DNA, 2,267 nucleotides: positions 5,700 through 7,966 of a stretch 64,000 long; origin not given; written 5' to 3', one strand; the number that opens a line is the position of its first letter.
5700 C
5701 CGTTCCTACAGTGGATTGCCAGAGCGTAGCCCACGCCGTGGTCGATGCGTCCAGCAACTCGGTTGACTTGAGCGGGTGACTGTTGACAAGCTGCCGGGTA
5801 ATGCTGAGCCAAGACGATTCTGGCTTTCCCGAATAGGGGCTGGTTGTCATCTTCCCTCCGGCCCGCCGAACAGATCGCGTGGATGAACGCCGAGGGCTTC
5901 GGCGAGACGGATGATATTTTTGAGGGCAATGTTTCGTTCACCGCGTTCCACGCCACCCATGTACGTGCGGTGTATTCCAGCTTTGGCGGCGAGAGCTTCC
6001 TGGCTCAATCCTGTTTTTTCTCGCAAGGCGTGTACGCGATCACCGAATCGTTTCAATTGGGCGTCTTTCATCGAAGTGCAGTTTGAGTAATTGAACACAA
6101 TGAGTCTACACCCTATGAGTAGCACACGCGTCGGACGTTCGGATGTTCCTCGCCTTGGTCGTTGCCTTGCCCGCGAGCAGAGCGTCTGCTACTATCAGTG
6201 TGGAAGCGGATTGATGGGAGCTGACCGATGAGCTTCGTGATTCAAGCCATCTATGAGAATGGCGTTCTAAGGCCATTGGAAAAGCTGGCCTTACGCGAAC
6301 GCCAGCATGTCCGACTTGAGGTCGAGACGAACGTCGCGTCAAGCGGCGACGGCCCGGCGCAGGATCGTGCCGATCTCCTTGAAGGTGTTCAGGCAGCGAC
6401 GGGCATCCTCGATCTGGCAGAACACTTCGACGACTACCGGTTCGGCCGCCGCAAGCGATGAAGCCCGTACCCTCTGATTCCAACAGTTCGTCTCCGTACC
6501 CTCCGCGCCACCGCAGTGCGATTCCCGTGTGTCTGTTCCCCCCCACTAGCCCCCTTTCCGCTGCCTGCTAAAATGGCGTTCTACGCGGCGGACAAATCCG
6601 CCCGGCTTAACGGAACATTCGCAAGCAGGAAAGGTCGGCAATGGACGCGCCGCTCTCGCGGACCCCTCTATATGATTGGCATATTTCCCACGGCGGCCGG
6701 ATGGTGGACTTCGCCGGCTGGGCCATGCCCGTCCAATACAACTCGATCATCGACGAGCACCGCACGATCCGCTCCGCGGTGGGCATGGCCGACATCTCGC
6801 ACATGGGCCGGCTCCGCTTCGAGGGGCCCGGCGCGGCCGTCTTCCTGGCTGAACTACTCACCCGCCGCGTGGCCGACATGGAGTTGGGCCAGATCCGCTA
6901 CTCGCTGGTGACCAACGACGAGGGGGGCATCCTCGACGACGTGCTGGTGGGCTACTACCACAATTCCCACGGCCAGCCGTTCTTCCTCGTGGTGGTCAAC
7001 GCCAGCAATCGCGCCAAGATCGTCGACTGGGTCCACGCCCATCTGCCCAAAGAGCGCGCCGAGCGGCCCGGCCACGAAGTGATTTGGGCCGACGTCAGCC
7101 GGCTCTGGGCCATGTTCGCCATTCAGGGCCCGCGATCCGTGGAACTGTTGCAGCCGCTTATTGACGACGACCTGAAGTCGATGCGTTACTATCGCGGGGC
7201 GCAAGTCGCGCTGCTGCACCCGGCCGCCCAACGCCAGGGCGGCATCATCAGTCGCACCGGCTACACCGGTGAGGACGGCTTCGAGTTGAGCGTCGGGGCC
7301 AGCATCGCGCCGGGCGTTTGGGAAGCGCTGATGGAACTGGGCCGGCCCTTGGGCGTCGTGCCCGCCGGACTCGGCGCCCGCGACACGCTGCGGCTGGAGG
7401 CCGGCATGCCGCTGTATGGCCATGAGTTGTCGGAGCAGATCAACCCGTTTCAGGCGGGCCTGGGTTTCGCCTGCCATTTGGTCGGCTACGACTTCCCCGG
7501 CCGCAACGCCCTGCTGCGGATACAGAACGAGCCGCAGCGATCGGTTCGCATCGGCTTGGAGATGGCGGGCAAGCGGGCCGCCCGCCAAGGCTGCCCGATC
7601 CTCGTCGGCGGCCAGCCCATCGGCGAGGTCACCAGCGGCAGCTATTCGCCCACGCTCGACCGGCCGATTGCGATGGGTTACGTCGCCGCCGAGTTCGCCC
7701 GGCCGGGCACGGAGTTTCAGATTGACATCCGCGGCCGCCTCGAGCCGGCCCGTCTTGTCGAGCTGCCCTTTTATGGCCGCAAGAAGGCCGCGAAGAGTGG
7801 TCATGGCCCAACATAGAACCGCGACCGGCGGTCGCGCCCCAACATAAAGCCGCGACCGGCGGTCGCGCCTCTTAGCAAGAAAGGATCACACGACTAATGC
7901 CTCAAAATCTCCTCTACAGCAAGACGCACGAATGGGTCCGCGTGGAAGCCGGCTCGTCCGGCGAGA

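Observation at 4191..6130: Complete C-protein-controlled type II restriction-modification locus with a leaderless MTase promoter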

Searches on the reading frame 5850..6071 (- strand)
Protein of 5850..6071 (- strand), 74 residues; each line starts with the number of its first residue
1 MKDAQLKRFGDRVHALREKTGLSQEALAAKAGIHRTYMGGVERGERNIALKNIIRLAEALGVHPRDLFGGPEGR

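Call 5: search_protein_families(library=pfam, max_evalue=0.1, proteins=[window:5850-6071:-])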
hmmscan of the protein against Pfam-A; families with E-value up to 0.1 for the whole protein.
seq(74 aa): 6 families
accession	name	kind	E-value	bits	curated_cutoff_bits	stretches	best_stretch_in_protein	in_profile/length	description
PF01381.28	HTH_3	-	2.6e-15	56.6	23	1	14-67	2-55/55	Helix-turn-helix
PF13560.12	HTH_31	-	2.1e-13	50.8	27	1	8-65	1-59/64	Helix-turn-helix domain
PF12844.13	HTH_19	-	6.1e-06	26.5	30.2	1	10-70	1-61/64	Helix-turn-helix domain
PF13443.12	HTH_26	-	2.7e-05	24.8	22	1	16-68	5-58/63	Cro/C1-type HTH DNA-binding domain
PF13693.12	HTH_35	-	0.013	15.9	25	1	15-68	10-59/75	Winged helix-turn-helix DNA-binding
PF13744.12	HTH_37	-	0.028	14.7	27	1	11-62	21-73/80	Helix-turn-helix domain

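Call 6: search_protein_families(library=ncbifam, max_evalue=0.1, proteins=[window:5850-6071:-])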
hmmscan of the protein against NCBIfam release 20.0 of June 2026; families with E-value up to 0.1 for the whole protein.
seq(74 aa): 19 families
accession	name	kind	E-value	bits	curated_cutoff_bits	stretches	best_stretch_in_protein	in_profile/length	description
TIGR03070.1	couple_hipB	subfamily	7.8e-13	48.2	71.65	1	8-62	2-56/58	type II toxin-antitoxin system Y4mF family antitoxin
NF006015.0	PRK08154.1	subfamily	9.9e-11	41.3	204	1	3-69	25-91/314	anaerobic benzoate catabolism transcriptional regulator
NF041951.1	phage_RstR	subfamily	2e-09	37.6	80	1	8-62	2-56/108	RstR family transcriptional repressor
NF047948.1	male_kill_WMK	equivalog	1.1e-06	28.4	300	1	9-70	6-67/300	WO male-killing family protein Wmk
NF038139.1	Reg_Aceta_RamB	equivalog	5e-06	25.4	700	1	10-63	4-57/465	acetate metabolism transcriptional regulator RamB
NF007257.0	PRK09706.1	subfamily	2.4e-05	24.2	101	1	7-70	4-67/135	transcriptional repressor DicA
NF050110.1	TransRegBldD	equivalog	0.00021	21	250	1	6-68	6-70/162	transcriptional regulator BldD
TIGR02607.1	antidote_HigA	equivalog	0.00026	20.7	47.7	1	19-64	18-63/81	HigA family addiction module antitoxin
TIGR02612.1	mob_myst_A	hypoth_equivalog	0.00081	19.3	122.6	1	13-61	30-80/150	mobile mystery protein A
TIGR00270.2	TIGR00270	equivalog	0.00083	19.2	110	1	8-62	75-129/159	multiprotein bridging factor aMBF1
NF046032.1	TransRegSlrRBacil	equivalog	0.00092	19.3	250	1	14-68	7-62/149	HTH-type transcriptional regulator SlrR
NF007408.0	PRK09943.1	equivalog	0.0012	18.4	211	1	1-64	1-63/185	HTH-type transcriptional regulator PuuR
NF007271.0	PRK09726.1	equivalog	0.0018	18.2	79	1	12-63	16-67/88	type II toxin-antitoxin system antitoxin HipB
NF003162.0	PRK04140.1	equivalog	0.0021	17.2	263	1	10-62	128-180/317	transcriptional regulator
NF010465.0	PRK13890.1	equivalog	0.0027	17.8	96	1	13-62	10-59/121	conjugal transfer protein TrbA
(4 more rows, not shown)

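Call 23: search_solved_structures(query=window:5850-6071:-, max_evalue=0.001, show_alignments=3)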
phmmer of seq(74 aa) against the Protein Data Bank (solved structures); distinct sequences matched with E-value up to 0.001: 17.
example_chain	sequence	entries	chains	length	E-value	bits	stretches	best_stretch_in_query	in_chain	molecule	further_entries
1y7y_A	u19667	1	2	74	1.5e-18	69.7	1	4-68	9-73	C.AhdI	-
2b5a_A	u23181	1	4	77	1.6e-12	50.7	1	7-67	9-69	C.BclI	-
3vk0_A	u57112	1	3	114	1.2e-08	38.4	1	15-72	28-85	Transcriptional regulator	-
3clc_A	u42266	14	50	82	9.9e-07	32.3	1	12-62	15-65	Regulatory protein | R-M CONTROLLER PROTEIN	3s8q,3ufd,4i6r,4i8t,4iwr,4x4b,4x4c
3g5g_A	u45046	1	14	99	1.5e-06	31.8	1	12-62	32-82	Regulatory protein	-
3kxa_A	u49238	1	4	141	1.6e-06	31.7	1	5-68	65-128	Putative uncharacterized protein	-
4fn3_A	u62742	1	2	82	2.4e-06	31.1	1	12-61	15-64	Regulatory protein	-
4i6u_A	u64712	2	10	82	3.8e-06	30.5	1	12-62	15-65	Regulatory protein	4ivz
8ezt_A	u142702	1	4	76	5.2e-06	30.1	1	10-63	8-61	HipB(Lp)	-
4i6t_A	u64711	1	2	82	5.3e-06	30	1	12-62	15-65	Regulatory protein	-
4f8d_A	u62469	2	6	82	7.3e-06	29.6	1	12-62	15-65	Regulatory protein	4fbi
3fya_A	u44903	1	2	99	1.1e-05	29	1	12-62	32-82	Regulatory protein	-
4ia8_A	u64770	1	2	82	2e-05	28.2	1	12-62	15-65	Regulatory protein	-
8tac_A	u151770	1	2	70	3.2e-05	27.5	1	4-62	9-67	DBP48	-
9xz9_A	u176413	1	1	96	5.2e-05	26.9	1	13-71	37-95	Quorum sensing controller protein QseC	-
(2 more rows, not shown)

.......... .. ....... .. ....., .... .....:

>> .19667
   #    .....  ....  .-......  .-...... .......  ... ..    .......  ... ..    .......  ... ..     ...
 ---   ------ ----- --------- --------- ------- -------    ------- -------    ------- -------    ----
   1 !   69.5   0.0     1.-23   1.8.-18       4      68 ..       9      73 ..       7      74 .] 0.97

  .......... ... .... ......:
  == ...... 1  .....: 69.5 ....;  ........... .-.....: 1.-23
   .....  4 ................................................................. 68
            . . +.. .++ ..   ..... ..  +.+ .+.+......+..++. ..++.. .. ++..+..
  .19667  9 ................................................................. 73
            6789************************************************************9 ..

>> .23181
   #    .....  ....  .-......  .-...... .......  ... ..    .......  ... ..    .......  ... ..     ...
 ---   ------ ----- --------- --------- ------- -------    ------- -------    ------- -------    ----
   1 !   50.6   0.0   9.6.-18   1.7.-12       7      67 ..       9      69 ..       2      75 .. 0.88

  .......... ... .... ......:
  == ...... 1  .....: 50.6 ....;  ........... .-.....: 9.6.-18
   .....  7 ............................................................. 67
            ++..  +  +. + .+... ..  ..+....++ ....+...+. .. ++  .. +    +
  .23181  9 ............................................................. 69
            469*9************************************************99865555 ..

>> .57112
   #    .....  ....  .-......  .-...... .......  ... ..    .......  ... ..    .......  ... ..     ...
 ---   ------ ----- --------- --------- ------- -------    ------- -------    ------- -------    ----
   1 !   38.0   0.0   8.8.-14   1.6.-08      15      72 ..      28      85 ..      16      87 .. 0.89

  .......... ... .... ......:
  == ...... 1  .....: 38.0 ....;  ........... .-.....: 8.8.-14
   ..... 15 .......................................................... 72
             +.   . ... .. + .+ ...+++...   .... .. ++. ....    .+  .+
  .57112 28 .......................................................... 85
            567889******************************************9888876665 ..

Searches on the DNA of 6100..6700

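Call 71: search_rna_families(source=window, start=6100, end=6700, threshold=evalue, max_evalue=1)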
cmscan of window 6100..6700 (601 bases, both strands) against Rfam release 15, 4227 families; matches with E-value up to 1: 1.
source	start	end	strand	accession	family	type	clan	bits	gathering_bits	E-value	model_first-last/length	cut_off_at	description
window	6303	6456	+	RF02571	Mcr7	Gene; sRNA;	-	13.2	380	0.67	1-351/351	no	mcr7 sRNA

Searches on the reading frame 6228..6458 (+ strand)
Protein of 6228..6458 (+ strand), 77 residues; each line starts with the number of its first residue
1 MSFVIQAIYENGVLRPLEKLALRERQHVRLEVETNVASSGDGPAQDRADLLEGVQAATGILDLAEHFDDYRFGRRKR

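Call 5: search_protein_families(library=pfam, max_evalue=0.1, proteins=[window:6228-6458:+])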
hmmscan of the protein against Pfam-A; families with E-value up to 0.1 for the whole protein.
seq(77 aa): 1 family
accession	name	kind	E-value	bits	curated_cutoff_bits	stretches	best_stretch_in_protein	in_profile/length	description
PF01954.22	AF2212-like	-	2.1e-12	47.7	21.6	1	1-35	1-37/59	AF2212-like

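Call 6: search_protein_families(library=ncbifam, max_evalue=0.1, proteins=[window:6228-6458:+])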
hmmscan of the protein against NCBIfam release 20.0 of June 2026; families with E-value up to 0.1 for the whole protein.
seq(77 aa): 0 families

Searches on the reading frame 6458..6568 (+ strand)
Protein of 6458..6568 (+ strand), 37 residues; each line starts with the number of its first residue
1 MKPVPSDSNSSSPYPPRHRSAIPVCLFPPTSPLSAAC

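Call 51: search_protein_families(library=pfam, max_evalue=10, proteins=[window:6458-6568:+])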
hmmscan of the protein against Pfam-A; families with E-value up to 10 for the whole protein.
seq(37 aa): 0 families

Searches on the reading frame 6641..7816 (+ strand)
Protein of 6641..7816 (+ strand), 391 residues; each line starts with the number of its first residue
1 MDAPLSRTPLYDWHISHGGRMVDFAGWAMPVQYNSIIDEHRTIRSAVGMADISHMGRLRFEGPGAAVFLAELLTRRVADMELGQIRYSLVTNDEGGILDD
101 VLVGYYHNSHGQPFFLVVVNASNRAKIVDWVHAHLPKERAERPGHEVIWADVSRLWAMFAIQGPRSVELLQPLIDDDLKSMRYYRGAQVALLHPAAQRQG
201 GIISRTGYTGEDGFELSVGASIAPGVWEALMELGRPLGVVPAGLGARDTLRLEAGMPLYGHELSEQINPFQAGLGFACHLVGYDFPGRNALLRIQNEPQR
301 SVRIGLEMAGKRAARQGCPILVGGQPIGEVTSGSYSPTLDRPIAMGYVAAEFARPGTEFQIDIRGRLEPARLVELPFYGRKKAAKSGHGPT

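Call 16: find_encoding_contigs(protein=window:6641-7816:+, flank=4000, max_places=4)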
Protein window:6641-7816:+ (391 aa): no gene with exactly this product is on record in the collection.
